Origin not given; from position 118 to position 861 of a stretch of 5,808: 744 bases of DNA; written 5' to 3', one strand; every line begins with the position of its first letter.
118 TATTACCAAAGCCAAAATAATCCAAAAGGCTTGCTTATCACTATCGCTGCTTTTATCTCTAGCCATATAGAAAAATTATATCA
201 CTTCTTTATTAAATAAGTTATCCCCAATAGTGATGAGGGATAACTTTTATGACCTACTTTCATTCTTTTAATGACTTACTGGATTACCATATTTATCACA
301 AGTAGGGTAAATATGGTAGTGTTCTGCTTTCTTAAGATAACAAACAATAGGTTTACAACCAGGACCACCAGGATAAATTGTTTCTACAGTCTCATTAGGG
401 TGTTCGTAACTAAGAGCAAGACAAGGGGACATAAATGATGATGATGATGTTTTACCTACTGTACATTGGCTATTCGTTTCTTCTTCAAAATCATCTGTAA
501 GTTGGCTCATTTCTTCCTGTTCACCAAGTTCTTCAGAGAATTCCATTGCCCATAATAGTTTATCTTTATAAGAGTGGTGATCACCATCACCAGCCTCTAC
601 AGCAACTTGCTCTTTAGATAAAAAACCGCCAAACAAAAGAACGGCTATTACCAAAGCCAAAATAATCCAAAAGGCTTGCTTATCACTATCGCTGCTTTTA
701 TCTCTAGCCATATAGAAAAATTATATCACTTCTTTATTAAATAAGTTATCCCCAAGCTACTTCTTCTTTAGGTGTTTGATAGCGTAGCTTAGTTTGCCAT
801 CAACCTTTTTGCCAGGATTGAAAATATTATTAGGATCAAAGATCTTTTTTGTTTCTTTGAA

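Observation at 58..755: Base-perfect 170-bp direct repeat gives two tandem genes the same promoter, 5' end and 42-codon membrane anchor, fused to unrelated C-termini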

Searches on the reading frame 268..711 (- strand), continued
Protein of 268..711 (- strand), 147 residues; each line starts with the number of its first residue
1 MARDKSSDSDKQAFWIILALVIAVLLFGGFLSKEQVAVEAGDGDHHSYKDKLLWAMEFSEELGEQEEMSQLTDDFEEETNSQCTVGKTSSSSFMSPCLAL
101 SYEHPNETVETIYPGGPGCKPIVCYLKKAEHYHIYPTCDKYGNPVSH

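Call 32: find_encoding_contigs(protein=P0010, flank=7000, max_places=6)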
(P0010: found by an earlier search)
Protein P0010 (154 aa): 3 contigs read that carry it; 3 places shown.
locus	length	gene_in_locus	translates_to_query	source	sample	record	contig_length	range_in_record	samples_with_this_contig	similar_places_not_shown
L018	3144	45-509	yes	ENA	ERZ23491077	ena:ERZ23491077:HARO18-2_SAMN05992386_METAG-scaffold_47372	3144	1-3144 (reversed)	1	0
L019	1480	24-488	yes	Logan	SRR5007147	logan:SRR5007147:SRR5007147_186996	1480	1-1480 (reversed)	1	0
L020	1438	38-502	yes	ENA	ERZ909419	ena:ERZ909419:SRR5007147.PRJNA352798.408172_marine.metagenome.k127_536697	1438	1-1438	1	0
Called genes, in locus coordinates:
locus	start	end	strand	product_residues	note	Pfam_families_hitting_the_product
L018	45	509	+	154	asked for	-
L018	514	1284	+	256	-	-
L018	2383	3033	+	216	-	-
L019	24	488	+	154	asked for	-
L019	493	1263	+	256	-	-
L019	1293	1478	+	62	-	?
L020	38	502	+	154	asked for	-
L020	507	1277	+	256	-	-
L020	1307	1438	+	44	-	?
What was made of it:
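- In other samples, contigs L018-L020 start 23-44 nt upstream of an A-type ATG, within the head's promoter region (call 32).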

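Call 46: search_protein_representatives(alignment_id=A2)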
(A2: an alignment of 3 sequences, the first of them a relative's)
Query: 3 sequences, 148 profile positions. Proteins with E-value up to 0.001 (for the whole library): 11; up to 1e-10: 8; up to 1e-30: 2. The best 11 are listed.
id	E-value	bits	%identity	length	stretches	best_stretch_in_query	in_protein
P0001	7.5e-86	301.9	-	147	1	1-148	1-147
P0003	8.0e-58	210.9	-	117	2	87-148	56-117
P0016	1.1e-22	96.9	-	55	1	1-52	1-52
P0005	8.0e-19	84.4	-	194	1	1-74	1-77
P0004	1.6e-18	83.4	-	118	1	1-43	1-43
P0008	3.6e-16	75.8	-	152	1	1-43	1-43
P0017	4.8e-12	62.4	-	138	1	5-53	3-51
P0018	2.9e-11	59.9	-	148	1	5-43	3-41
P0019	3.4e-10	56.4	-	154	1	5-46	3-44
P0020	4.9e-09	52.6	-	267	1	5-44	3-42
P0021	1.2e-04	38.4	-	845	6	67-129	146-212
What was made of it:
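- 268..711 (-): Gene A, 147 aa: head, acidic linker, then a 5-Cys C-terminal domain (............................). None further in an exhaustive HMM search of 1.84 billion representatives (call 46).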

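Call 48: predict_structure(alignment_id=A2)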
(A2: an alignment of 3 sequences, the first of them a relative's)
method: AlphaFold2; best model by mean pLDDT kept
length: 147 residues; sequences in the alignment: 3
mean_pLDDT: 51.1   pTM: 0.31
mean pLDDT of the five models: 51.1, 47.5, 46.7, 43.7, 43.5
residues with pLDDT >= 90: 0; 70-90: 33; 50-70: 39; < 50: 75
segments of 3 or more residues with pLDDT < 50: 1-6, 28-93, 115-117
pLDDT, mean of each block of 10 residues (from residue 1): 47 76 64 36 35 36 27 27 28 58 66 56 74 74 64
secondary structure, 60 per line:
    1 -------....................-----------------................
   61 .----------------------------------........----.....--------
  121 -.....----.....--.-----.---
elements in order: H8-27 H45-61 H96-103 E108-112 E122-126 E131-135

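Call 49: predict_structure(alignment_id=A3)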
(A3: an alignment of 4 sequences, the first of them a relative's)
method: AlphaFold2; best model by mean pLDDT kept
length: 118 residues; sequences in the alignment: 4
mean_pLDDT: 55.0   pTM: 0.24
mean pLDDT of the five models: 55.0, 52.0, 51.6, 50.5, 46.7
residues with pLDDT >= 90: 0; 70-90: 17; 50-70: 54; < 50: 47
segments of 3 or more residues with pLDDT < 50: 1-7, 30-43, 94-118
pLDDT, mean of each block of 10 residues (from residue 1): 48 72 66 41 51 61 68 67 61 43 40 38
secondary structure, 60 per line:
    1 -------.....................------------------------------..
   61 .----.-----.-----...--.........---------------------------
elements in order: H8-28 E59-61 E78-80 H83-91
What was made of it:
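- Both structure models are of low confidence (pLDDT 51 and 55, calls 48 and 49).
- Tried and rejected: Both models are of low confidence (pLDDT 51.1 for A and 55.0 for B, calls 48 and 49).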

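Call 50: search_protein_families(library=pfam, proteins=[P0017, P0018, P0019, P0020, P0007, L007:1187-2005:+, L007:2015-3007:+, L004:288-788:+, L003:11495-12100:+], max_evalue=1)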
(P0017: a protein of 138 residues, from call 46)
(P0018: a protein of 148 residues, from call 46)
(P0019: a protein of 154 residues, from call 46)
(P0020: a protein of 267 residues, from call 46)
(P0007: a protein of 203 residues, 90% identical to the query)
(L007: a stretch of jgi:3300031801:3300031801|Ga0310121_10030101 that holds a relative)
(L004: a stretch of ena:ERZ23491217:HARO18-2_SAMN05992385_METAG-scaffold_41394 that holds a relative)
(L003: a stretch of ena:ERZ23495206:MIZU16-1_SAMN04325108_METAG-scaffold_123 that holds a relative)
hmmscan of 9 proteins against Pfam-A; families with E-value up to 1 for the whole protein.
P0017 (138 aa): 0 families

P0018 (148 aa): 0 families

P0019 (154 aa): 3 families
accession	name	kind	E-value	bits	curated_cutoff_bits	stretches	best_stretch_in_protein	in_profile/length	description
PF00095.26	WAP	-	2.5e-10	40.9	20.8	1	88-129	1-41/41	WAP-type (Whey Acidic Protein) 'four-disulfide core'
PF02977.21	CarbpepA_inh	-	0.0012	19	25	1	99-126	6-27/46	Carboxypeptidase A inhibitor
PF17909.6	Htr2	-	0.088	13.5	25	1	15-49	3-37/61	Htr2 transmembrane domain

P0020 (267 aa): 0 families

P0007 (203 aa): 0 families

L007:1187-2005:+ (272 aa): 0 families

L007:2015-3007:+ (330 aa): 1 family
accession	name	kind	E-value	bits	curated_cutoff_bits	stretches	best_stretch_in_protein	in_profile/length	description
PF12555.13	SteA-like_C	-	0.093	13.2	26.4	1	18-40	15-37/52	SteA-like C-terminal domain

L004:288-788:+ (166 aa): 4 families
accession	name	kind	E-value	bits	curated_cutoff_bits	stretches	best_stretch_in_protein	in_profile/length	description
PF08583.15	Cmc1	-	0.012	16.1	22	1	92-123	23-56/70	Cytochrome c oxidase biogenesis protein Cmc1 like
PF08750.16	CNP1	-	0.038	14.3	25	1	39-67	62-89/135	CNP1-like family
PF12113.13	SVM_signal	-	0.27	11.7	22.4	1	9-31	7-29/33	SVM protein signal sequence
PF10717.14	ODV-E18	-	0.32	11.3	28.1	0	6-39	21-55/87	Occlusion-derived virus envelope protein ODV-E18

L003:11495-12100:+ (202 aa): 0 families
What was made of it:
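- On WAP / Kazal inhibitor domains: The feature is met only in relative P0019 (call 50).
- Closest known: Phytoplasma sequence-variable mosaic. Different: The only trace is E = 0.27 in a neighbouring island protein of L004 (call 50).
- Closest known: WAP four-disulfide-core and Kazal protease-inhibitor domains. Same: Family member P0019 has a bona fide WAP domain (E = 2.5e-10, 40.9 bits against a cut-off of 20.8, call 50).
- P0019 has a WAP domain (E = 2.5e-10, above the Pfam cut-off, call 50).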

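Call 64: search_protein_families(library=ncbifam, proteins=[P0001, P0004], max_evalue=0.01)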
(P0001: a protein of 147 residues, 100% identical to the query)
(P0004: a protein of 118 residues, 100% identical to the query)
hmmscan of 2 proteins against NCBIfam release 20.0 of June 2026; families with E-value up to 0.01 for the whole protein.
P0001 (147 aa): 0 families

P0004 (118 aa): 0 families

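Call 66: fold_search(model_id=the predicted structure, library=pdb)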
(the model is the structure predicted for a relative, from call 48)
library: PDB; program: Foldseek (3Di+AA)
matches with E <= 10: 592; with E <= 0.001: 0
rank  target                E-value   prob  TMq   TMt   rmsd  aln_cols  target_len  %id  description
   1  3hp3_F                5.1e-01  0.41  0.18  0.35   5.9        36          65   17  Crystal structure of CXCL12 (released 2010-01-26)
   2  8c81_B                1.1e+00  0.06  0.15  0.05  35.6       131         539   10  Cryo-EM structure of the yeast SPT-Orm1-Sac1 complex (released 2023-10-11)
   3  3i36                  1.2e+00  0.12  0.14  0.08   4.3        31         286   13  Crystal Structure of Rat Protein Tyrosine Phosphatase eta Catalytic Domain (released 2010-06-23)
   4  3hp3_J                1.3e+00  0.23  0.18  0.37   6.0        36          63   19  Crystal structure of CXCL12 (released 2010-01-26)
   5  9xps_5                1.3e+00  0.18  0.22  0.14  16.3       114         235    6  The neck structure of the Phage Phikz (released 2026-02-11)
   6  2nz6                  1.5e+00  0.11  0.14  0.08   4.3        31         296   10  Crystal structure of the PTPRJ inactivating mutant C1239S (released 2006-12-12)
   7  4icz_A                1.5e+00  0.08  0.13  0.07   7.7        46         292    9  HER2 1221/1222 phosphorylation regulated by PTPN9 (released 2013-12-11)
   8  2b4s_C                1.6e+00  0.07  0.13  0.08   9.5        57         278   10  Crystal structure of a complex between PTP1B and the insulin receptor tyrosine kinase (released 2005-11-15)
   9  2krt_MODEL_1_A        1.7e+00  0.21  0.17  0.20   4.7        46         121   17  Solution NMR Structure of a Conserved Hypothetical Membrane Lipoprotein Obtained from Ureaplasma parvum: North (released 2010-01-05)
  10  3hp3_A                1.7e+00  0.20  0.17  0.34   5.6        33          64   18  Crystal structure of CXCL12 (released 2010-01-26)
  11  6kzq_A                1.7e+00  0.08  0.13  0.07   7.5        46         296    9  structure of PTP-MEG2 and NSF-pY83 peptide complex (released 2020-09-30)
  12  5wu5_C                1.8e+00  0.20  0.20  0.07   4.7        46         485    2  Crystal structure of apo human Tut1, form III (released 2017-05-31)
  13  2i75                  1.8e+00  0.08  0.12  0.07   8.1        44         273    9  Crystal Structure of Human Protein Tyrosine Phosphatase N4 (PTPN4) (released 2006-10-17)
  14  1q6j                  1.8e+00  0.06  0.13  0.07   9.7        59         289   10  THE STRUCTURE OF PHOSPHOTYROSINE PHOSPHATASE 1B IN COMPLEX WITH COMPOUND 2 (released 2003-09-30)
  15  9ua8_A                1.8e+00  0.02  0.13  0.07   7.5        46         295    9  structure of PTP-MEG2 and IFG1R-pY1165/pY1166 peptide complex (released 2026-04-08)
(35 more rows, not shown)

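Call 70: find_encoding_contigs(protein=P0019, flank=8000, max_places=4)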
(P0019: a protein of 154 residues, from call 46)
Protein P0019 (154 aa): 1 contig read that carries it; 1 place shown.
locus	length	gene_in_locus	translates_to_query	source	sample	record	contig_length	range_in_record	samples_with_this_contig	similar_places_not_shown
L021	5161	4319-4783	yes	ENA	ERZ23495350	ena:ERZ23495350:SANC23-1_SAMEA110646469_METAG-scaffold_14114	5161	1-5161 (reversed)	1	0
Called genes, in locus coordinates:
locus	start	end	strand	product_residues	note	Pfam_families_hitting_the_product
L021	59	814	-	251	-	-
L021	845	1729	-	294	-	PF18915:DUF5667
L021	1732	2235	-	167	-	PF04542:Sigma70_r2, PF08281:Sigma70_r4_2, PF04545:Sigma70_r4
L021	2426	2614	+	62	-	-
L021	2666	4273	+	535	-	PF01565:FAD_binding_4, PF02913:FAD-oxidase_C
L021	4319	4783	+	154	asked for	PF00095:WAP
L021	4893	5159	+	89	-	?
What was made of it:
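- WAP-bearing P0019 in L021 (calls 50 and 70).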

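Call 71: find_encoding_contigs(protein=P0020, flank=8000, max_places=4)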
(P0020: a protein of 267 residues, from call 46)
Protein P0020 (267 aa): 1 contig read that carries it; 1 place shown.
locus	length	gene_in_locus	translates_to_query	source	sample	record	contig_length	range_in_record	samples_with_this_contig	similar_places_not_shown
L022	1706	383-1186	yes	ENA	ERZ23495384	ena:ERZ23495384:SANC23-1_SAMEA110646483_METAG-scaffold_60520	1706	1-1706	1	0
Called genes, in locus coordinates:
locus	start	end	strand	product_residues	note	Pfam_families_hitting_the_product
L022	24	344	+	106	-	-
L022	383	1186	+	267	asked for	PF27854:Heavy_Cys_CGP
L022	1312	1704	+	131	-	?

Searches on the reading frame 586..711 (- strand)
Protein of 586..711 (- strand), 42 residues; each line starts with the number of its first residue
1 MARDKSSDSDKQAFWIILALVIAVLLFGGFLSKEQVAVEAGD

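Call 24: find_related_loci(query=A1, collection=genome_contigs, flank=6000)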
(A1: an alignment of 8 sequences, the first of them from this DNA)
Query A1 (42 aa) in genome_contigs; peptide patterns used: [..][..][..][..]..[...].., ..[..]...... (x = any residue, [..] = any of these).
183 stretches matched a pattern, but none encodes a relative of the query by tblastn (E <= 1e-3).

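Call 25: find_related_loci(query=A1, collection=metagenome_contigs, flank=6000)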
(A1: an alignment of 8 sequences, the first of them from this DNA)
Query A1 (42 aa) in metagenome_contigs; peptide patterns used: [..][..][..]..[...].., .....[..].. (x = any residue, [..] = any of these).
600 stretches matched a pattern, but none encodes a relative of the query by tblastn (E <= 1e-3).
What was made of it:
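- Tried and rejected: Related loci from the 42-aa head alignment: nothing confirmed in genome_contigs or metagenome_contigs (calls 24 and 25).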
